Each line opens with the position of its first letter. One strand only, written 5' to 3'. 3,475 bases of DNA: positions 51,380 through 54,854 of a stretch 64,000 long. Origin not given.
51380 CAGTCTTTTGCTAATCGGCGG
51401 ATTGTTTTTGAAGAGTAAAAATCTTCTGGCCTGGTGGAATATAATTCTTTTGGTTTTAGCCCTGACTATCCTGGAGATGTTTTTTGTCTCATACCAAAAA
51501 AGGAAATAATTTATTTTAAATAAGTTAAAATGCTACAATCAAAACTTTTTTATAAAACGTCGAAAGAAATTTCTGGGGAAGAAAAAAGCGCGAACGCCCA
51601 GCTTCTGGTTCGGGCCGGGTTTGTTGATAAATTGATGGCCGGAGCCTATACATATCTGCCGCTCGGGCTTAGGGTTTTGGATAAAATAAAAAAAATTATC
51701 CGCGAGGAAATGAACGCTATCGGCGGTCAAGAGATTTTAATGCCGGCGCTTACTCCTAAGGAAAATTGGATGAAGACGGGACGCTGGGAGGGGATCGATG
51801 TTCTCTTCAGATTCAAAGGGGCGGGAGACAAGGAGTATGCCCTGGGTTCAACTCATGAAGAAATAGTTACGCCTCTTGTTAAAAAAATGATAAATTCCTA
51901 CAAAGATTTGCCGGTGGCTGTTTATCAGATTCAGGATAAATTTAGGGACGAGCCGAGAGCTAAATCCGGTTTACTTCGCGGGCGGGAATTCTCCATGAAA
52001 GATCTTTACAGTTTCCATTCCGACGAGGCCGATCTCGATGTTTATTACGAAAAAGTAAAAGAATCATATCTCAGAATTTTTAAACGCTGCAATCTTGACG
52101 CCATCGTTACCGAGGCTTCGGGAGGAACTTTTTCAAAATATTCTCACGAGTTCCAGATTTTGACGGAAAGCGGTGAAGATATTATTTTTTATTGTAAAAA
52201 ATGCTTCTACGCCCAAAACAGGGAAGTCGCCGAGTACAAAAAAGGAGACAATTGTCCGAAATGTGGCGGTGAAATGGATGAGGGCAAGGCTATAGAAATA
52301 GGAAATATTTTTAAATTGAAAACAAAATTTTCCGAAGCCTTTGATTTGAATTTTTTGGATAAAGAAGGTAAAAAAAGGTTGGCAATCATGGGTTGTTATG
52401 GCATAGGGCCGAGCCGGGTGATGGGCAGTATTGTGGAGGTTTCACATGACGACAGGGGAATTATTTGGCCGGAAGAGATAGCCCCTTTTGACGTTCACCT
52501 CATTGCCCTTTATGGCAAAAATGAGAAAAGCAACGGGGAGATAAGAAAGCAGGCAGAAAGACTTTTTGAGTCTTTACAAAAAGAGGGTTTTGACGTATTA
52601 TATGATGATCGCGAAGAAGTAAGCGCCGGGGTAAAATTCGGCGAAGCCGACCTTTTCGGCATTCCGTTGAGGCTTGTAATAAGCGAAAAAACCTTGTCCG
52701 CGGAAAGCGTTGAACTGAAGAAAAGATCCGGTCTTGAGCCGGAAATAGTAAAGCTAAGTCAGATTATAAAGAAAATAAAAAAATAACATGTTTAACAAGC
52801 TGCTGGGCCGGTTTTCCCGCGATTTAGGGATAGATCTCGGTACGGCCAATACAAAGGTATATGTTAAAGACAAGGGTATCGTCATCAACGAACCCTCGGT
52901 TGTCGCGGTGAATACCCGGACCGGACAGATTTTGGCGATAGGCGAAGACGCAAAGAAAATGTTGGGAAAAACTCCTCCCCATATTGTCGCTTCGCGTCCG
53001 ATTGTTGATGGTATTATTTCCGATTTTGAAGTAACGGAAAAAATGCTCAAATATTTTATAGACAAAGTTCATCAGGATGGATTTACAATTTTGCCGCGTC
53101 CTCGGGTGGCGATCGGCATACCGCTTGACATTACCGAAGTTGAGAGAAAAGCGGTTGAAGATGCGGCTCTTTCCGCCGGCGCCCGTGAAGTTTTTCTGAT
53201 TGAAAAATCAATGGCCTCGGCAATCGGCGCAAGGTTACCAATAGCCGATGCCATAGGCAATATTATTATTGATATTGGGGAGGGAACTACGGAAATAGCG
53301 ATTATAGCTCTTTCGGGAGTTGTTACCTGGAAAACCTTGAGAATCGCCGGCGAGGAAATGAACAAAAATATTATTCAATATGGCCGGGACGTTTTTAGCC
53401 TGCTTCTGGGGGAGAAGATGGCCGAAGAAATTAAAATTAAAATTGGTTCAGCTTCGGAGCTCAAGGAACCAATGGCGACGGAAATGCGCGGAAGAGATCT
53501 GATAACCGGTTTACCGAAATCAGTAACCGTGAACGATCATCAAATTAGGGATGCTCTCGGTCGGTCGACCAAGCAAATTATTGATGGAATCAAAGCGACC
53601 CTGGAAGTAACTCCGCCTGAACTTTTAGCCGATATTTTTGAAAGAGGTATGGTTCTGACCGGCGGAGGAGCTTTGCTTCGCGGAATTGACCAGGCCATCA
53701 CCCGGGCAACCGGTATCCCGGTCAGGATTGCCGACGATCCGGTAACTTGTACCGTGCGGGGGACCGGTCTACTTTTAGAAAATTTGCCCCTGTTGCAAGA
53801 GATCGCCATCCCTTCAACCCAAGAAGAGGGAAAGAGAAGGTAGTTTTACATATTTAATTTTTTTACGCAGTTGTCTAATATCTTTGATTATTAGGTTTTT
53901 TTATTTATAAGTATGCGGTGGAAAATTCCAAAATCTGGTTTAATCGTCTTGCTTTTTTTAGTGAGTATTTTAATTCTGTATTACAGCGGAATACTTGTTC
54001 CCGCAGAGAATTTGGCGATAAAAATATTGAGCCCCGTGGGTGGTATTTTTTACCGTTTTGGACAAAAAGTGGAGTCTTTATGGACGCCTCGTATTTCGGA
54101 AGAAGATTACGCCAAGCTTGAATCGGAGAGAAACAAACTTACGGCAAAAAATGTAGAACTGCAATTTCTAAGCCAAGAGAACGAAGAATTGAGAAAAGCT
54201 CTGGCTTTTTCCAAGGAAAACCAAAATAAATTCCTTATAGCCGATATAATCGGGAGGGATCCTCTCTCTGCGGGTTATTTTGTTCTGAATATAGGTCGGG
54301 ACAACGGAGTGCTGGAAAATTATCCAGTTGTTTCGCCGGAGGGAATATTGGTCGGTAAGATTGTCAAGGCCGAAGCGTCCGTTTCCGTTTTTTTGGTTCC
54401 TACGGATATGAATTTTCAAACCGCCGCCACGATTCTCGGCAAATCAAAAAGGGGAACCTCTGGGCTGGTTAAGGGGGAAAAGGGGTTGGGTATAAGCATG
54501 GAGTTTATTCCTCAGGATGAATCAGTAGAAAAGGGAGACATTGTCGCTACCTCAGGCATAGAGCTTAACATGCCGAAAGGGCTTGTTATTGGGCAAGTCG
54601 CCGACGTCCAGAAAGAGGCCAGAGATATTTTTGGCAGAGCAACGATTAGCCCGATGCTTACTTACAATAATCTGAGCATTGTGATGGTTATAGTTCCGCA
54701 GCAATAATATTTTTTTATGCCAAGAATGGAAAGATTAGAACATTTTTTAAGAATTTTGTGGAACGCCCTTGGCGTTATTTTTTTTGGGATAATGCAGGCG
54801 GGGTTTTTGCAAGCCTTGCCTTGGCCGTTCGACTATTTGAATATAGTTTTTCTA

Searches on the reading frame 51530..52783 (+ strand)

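Call 69: search_protein_families(library=pfam, proteins=[window:51530-52783:+], max_evalue=0.00001)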
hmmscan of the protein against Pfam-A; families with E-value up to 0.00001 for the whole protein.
window:51530-52783:+ (418 aa): 2 families
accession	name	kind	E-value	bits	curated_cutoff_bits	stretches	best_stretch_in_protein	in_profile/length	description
PF00587.30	tRNA-synt_2b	-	7.1e-33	114.6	29.3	1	93-304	1-178/179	tRNA synthetase class II core domain (G, H, P, S and T)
PF03129.25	HGTP_anticodon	-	2.1e-15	57.1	21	1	333-418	10-93/94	Anticodon binding domain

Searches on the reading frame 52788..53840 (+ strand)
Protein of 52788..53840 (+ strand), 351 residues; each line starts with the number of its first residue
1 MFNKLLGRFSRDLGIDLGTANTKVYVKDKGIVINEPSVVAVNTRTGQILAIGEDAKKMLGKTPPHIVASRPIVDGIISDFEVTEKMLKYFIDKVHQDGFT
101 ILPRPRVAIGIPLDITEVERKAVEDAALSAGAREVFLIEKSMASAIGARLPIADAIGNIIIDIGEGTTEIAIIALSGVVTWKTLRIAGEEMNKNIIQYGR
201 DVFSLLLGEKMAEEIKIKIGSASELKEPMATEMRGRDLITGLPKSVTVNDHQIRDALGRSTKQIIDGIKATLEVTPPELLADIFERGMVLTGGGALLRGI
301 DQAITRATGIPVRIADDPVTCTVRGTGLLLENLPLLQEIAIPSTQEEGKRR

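Call 69: search_protein_families(library=pfam, proteins=[window:52788-53840:+], max_evalue=0.00001)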
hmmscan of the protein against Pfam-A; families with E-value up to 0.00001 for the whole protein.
window:52788-53840:+ (351 aa): 3 families
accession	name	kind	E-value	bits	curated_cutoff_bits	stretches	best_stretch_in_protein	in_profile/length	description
PF06723.19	MreB_Mbl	-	4.7e-130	433.6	27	1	11-334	2-323/327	MreB/Mbl protein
PF14450.12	FtsA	-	1.7e-11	45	31.8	1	160-316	2-111/127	Cell division protein FtsA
PF00022.25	Actin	-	4e-06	26.1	27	0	15-197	9-185/410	Actin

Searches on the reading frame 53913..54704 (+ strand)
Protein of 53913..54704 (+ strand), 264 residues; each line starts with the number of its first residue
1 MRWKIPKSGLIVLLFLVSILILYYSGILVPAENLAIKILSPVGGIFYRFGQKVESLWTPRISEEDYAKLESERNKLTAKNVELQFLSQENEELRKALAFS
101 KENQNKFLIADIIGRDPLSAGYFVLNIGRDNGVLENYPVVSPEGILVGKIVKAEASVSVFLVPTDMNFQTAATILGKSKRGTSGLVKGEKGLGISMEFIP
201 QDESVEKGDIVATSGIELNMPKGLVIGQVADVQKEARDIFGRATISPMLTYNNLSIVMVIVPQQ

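Call 69: search_protein_families(library=pfam, proteins=[window:53913-54704:+], max_evalue=0.00001)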
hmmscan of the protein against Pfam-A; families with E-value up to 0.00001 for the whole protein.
window:53913-54704:+ (264 aa): 1 family
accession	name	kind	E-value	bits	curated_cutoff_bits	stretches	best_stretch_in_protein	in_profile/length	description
PF04085.20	MreC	-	1.9e-28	99.5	28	1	115-260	4-146/147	Rod shape-determining protein MreC, barrel core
